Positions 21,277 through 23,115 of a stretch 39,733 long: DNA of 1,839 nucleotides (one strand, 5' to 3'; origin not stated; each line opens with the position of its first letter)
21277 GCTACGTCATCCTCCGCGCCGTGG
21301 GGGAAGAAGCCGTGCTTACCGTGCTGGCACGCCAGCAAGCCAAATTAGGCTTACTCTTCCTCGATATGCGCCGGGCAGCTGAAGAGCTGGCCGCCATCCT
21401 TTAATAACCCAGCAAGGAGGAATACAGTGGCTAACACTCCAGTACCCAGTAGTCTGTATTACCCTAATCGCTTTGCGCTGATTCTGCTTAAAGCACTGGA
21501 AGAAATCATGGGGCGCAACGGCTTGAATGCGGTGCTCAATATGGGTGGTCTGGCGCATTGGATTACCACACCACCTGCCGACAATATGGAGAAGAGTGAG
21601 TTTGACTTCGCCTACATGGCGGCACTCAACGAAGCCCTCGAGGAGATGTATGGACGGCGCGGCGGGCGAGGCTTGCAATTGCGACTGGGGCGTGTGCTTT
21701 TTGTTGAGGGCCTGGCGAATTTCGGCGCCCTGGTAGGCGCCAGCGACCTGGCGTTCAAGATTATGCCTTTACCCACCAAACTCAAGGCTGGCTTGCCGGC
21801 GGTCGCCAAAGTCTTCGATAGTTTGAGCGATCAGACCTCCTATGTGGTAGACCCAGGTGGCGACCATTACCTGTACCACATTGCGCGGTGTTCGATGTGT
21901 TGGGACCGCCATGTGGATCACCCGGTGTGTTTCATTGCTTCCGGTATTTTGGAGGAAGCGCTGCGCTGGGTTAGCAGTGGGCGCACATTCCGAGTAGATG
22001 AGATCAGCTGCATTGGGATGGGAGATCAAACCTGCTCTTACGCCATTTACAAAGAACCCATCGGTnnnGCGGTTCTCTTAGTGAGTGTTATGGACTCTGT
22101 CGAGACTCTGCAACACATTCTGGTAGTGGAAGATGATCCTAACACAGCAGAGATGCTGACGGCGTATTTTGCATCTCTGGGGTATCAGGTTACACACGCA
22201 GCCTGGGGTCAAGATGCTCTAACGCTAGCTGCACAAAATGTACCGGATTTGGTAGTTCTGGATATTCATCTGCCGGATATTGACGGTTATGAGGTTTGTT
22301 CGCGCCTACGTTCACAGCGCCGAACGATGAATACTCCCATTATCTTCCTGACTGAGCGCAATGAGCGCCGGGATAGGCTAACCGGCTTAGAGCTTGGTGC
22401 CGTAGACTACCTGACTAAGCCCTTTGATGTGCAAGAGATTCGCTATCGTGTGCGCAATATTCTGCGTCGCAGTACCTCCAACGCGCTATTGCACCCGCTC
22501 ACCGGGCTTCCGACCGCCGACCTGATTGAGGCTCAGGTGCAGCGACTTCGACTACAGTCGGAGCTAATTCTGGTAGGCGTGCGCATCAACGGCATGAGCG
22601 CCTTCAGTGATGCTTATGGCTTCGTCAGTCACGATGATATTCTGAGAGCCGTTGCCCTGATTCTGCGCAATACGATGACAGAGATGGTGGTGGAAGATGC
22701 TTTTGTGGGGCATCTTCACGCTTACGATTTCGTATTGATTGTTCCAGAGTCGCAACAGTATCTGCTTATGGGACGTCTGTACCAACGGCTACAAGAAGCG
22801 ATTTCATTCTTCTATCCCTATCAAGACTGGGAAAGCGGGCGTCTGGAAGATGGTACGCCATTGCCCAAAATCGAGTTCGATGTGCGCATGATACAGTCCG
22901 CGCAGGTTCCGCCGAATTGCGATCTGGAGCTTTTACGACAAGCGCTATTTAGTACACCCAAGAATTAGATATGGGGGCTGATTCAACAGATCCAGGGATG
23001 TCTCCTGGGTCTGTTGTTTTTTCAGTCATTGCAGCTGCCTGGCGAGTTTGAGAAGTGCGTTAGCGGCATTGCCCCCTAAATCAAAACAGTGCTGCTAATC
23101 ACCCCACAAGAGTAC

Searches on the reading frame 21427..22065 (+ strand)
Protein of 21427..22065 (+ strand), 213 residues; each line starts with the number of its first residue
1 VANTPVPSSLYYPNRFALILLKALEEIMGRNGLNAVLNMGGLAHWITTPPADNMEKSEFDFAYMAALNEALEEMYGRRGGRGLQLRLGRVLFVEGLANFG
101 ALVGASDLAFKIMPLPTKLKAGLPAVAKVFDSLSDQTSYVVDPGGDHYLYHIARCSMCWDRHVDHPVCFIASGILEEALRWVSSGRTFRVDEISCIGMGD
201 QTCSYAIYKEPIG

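Call 11: search_protein_families(library=pfam, proteins=[window:21427-22065:+], max_evalue=0.01)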
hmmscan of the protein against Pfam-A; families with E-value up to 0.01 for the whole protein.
window:21427-22065:+ (213 aa): 2 families
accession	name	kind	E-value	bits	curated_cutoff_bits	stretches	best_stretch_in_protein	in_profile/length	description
PF02830.23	V4R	-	2.5e-07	31.1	31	1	152-205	5-58/62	V4R domain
PF18546.6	MetOD1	-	0.0094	16.4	23.8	0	152-207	88-141/142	Methanogen output domain 1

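Call 18: search_protein_families(library=ncbifam, proteins=[window:21427-22065:+], max_evalue=0.001)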
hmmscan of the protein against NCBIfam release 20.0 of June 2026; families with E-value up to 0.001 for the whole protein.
window:21427-22065:+ (213 aa): 1 family
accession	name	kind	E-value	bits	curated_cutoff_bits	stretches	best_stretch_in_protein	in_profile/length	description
NF053755.1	MsvR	equivalog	2.1e-06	27.6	220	1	162-207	192-236/236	transcriptional factor MsvR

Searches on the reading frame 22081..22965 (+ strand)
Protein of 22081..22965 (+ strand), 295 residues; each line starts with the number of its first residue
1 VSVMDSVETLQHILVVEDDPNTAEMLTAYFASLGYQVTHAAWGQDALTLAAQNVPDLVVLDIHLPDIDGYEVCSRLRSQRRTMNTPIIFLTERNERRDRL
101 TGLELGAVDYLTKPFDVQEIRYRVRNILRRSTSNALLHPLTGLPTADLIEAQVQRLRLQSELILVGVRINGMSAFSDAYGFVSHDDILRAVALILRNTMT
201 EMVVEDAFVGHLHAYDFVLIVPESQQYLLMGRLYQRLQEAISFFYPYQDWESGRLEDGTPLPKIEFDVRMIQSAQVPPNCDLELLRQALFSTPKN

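Call 11: search_protein_families(library=pfam, proteins=[window:22081-22965:+], max_evalue=0.01)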
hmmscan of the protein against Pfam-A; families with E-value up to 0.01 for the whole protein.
window:22081-22965:+ (295 aa): 3 families
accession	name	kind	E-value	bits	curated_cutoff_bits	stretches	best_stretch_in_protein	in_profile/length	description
PF00072.30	Response_reg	-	2.3e-29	102.3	30.2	1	13-124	1-110/111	Response regulator receiver domain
PF23198.2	PDE8A_N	-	2.4e-05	24.7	29.6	1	6-98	6-99/147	PDE8A-like, N-terminal domain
PF00990.26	GGDEF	-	3.7e-05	24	23.8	1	148-238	14-107/161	Diguanylate cyclase, GGDEF domain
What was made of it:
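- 21027..22968 (+): Context: Roadblock/LC7, V4R and REC plus degenerate-GGDEF response-regulator genes. Pfam assignments (call 11).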

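Call 18: search_protein_families(library=ncbifam, proteins=[window:22081-22965:+], max_evalue=0.001)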
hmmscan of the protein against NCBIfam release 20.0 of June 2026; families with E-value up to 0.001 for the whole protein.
window:22081-22965:+ (295 aa): 100 families (the best 25 are shown)
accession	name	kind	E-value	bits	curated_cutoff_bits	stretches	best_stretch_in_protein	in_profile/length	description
NF008296.0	PRK11083.1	equivalog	4.9e-36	124.3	273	1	11-142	4-132/228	two-component system response regulator CreB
NF045944.1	ResRegRpaBCyano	equivalog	4.5e-35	121.1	330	1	14-212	1-203/229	response regulator transcription factor RpaB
TIGR02154.1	PhoB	equivalog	9.6e-34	116.6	296.2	1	11-136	3-128/226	phosphate regulon transcriptional regulator PhoB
NF007135.0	PRK09581.1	equivalog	2.6e-32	112.2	474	1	12-129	4-121/457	PleD family two-component system response regulator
TIGR01387.1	cztR_silR_copR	subfamily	7.8e-32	110.7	279.2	1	13-135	1-121/218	heavy metal response regulator transcription factor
NF053854.1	RespRegPhoBBctds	equivalog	9.8e-31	106.9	270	1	13-134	1-121/225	two-component system response regulator PhoB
NF007005.1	PRK09468.1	equivalog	4.2e-30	104.9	331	1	11-136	4-127/237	osmolarity response regulator transcription factor OmpR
NF040689.1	MtrAB_MtrA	equivalog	1.1e-29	103.4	300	1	13-138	1-123/219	MtrAB system response regulator MtrA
NF007982.1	PRK10710.1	equivalog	5.4e-29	101.4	380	1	4-134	1-128/235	envelope stress response regulator BaeR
NF040534.1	resp_reg_YycF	equivalog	1.5e-28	99.7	340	1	12-134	2-121/231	response regulator YycF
NF008034.0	PRK10766.1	equivalog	2.8e-28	99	275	1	11-130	3-119/231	two-component system response regulator TorR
NF033117.2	vanR_ACDEGLN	exception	1.3e-27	96.8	350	1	13-132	1-117/226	VanR-ABDEGLN family response regulator transcription factor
NF041733.1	resp_reg_CseB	equivalog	2.1e-27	96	350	1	12-135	2-122/228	two-component system response regulator CseB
NF045991.1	RespRegCtrARhodob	equivalog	3.7e-27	95.5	350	1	13-133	3-121/224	response regulator transcription factor CtrA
NF012023.0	PRK15479.1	equivalog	6.4e-26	91.3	337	1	13-133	3-121/224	transcriptional regulator TctD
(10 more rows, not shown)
